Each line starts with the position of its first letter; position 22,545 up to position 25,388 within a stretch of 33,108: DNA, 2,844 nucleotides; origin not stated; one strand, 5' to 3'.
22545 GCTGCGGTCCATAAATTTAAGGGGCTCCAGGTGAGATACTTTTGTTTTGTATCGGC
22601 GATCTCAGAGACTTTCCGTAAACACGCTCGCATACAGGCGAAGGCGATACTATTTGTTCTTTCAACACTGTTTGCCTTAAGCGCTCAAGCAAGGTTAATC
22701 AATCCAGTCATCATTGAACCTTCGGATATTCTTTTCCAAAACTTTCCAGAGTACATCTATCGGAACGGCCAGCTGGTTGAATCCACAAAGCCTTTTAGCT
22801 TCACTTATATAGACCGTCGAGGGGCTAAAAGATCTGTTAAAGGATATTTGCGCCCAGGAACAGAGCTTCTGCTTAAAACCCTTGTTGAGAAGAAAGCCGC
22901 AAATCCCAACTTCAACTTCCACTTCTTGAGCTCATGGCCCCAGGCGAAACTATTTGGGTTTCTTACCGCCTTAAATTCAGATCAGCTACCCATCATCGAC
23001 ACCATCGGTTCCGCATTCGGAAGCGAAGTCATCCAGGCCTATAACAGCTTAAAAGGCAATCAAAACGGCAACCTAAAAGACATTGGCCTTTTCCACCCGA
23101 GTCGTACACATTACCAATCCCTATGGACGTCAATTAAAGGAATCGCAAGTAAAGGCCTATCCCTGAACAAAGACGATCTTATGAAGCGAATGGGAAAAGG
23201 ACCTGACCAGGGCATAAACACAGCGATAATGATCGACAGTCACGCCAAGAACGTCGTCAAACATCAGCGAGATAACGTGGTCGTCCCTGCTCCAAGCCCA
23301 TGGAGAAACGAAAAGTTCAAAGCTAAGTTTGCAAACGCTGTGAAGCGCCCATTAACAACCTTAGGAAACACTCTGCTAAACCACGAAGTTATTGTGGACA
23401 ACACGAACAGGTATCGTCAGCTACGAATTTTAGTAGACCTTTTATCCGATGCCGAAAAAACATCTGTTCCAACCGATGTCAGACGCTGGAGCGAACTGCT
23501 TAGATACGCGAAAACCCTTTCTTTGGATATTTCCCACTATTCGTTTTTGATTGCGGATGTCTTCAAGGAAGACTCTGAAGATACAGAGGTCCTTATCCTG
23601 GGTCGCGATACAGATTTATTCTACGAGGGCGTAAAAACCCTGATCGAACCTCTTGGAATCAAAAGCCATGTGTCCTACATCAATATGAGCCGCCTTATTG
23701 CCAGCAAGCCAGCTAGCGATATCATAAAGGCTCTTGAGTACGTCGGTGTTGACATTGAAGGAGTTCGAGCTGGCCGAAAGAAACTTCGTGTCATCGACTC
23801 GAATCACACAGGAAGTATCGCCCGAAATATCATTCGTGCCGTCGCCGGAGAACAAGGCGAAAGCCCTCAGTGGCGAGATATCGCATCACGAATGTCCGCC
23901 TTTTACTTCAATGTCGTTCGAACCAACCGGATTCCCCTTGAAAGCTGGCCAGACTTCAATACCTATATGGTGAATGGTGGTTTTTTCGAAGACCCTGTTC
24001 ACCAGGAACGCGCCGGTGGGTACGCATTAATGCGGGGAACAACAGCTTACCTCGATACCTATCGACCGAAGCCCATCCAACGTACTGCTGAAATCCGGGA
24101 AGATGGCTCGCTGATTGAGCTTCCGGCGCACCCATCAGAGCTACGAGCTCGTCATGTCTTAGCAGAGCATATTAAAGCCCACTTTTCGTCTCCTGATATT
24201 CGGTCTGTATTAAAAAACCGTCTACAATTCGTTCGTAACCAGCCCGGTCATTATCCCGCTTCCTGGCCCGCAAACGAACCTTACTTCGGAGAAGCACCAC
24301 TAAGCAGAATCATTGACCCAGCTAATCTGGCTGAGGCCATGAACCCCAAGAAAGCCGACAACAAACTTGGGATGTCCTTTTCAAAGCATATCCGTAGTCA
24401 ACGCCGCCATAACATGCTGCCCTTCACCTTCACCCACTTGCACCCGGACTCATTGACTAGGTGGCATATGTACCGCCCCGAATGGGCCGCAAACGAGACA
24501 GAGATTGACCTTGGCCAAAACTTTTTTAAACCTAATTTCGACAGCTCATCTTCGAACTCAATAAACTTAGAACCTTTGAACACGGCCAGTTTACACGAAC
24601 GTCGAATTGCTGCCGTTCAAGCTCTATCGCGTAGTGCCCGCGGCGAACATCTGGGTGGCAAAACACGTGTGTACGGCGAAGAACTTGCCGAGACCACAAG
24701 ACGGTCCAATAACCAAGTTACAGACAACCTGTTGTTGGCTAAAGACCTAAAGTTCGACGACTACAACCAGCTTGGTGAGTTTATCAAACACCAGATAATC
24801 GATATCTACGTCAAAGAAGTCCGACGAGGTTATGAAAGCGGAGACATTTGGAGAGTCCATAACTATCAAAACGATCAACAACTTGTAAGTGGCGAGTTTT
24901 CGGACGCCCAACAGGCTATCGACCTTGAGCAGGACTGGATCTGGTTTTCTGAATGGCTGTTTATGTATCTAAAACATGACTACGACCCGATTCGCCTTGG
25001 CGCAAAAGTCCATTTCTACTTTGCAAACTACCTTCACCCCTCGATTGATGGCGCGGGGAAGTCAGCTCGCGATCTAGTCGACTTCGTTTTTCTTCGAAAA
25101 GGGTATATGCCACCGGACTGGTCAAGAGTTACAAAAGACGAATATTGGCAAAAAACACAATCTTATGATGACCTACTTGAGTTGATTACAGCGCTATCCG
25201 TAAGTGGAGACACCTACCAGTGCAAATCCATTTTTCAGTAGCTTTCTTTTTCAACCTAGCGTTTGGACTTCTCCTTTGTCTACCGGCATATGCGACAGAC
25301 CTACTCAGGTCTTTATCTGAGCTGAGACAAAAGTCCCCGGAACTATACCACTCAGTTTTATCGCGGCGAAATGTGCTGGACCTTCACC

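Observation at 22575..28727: Three-gene overlapping operon of large signal-peptide proteins with almost no recognisable domains, embedded among flagellar genes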

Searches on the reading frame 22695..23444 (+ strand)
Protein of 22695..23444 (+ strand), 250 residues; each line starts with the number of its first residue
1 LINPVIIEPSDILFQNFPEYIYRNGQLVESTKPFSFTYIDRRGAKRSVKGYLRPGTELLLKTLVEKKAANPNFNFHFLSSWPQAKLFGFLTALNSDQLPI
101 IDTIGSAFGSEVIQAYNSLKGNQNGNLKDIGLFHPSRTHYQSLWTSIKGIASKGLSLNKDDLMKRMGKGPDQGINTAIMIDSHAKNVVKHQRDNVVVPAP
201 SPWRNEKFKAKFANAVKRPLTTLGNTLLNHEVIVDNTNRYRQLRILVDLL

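Call 36: search_protein_families(library=pfam, proteins=[window:22695-23444:+], max_evalue=10)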
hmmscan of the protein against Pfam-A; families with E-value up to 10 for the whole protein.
window:22695-23444:+ (250 aa): 0 families

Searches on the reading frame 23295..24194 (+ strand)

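Call 36: search_protein_families(library=pfam, proteins=[window:23295-24194:+], max_evalue=10)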
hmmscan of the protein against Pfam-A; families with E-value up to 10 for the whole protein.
window:23295-24194:+ (300 aa): 1 family
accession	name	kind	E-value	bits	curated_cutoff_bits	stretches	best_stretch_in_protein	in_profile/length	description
PF12465.13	Pr_beta_C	-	0.065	13.1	25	1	238-255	6-23/36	Proteasome beta subunits C terminal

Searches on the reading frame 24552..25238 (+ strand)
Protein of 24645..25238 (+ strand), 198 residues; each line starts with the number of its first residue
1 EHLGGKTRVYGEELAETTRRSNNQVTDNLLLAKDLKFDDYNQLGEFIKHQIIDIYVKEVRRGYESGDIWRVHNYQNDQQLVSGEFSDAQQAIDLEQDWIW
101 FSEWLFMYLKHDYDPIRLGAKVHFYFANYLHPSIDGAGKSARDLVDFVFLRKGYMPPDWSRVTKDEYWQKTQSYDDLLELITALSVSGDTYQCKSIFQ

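Call 36: search_protein_families(library=pfam, proteins=[window:24645-25238:+], max_evalue=10)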
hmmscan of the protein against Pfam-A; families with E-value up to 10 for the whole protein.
window:24645-25238:+ (198 aa): 0 families

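Call 96: search_solved_structures(query=A7, max_evalue=1, show_alignments=2)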
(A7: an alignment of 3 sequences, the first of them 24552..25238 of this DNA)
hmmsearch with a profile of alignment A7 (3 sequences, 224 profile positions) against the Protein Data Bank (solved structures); distinct sequences matched with E-value up to 1: 40.
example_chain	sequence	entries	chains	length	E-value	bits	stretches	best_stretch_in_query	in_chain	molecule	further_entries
9yz5_A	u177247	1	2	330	9.6e-11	44.8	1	117-198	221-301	Protein adenylyltransferase FICD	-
6i7g_A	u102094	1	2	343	1e-10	44.8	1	117-198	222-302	Adenosine monophosphate-protein transferase FICD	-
4u04_A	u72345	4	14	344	1e-10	44.8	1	117-198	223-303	Adenosine monophosphate-protein transferase FICD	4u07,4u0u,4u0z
6i7h_A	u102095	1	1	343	1e-10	44.8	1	117-198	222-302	Adenosine monophosphate-protein transferase FICD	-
6i7i_A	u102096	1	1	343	1e-10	44.7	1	117-198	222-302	Adenosine monophosphate-protein transferase FICD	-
6i7j_A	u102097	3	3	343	1e-10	44.7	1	117-198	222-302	Adenosine monophosphate-protein transferase FICD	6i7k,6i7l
4u0s_A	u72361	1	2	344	1.1e-10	44.7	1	117-198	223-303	Adenosine monophosphate-protein transferase FICD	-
6zmd_B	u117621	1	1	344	1.7e-10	44.1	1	117-195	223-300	Protein adenylyltransferase FICD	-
7b7z_A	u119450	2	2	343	3.4e-09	39.8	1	117-198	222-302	Protein adenylyltransferase FICD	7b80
5jj6_A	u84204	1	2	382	1e-06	31.6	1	128-196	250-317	Adenosine monophosphate-protein transferase FICD homolog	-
5jj7_A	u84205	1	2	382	1e-06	31.6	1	128-196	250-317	Adenosine monophosphate-protein transferase FICD homolog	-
5nv5_A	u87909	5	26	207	4.3e-06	29.6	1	146-210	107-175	Fic family protein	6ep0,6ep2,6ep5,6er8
8idv_B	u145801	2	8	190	6.8e-06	29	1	149-202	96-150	Cell filamentation protein Fic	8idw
5cgl_A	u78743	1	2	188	3.4e-05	26.7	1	149-199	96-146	Adenosine monophosphate-protein transferase NmFic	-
3s6a_A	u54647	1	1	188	3.5e-05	26.6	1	149-199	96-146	Cell filamentation protein Fic-related protein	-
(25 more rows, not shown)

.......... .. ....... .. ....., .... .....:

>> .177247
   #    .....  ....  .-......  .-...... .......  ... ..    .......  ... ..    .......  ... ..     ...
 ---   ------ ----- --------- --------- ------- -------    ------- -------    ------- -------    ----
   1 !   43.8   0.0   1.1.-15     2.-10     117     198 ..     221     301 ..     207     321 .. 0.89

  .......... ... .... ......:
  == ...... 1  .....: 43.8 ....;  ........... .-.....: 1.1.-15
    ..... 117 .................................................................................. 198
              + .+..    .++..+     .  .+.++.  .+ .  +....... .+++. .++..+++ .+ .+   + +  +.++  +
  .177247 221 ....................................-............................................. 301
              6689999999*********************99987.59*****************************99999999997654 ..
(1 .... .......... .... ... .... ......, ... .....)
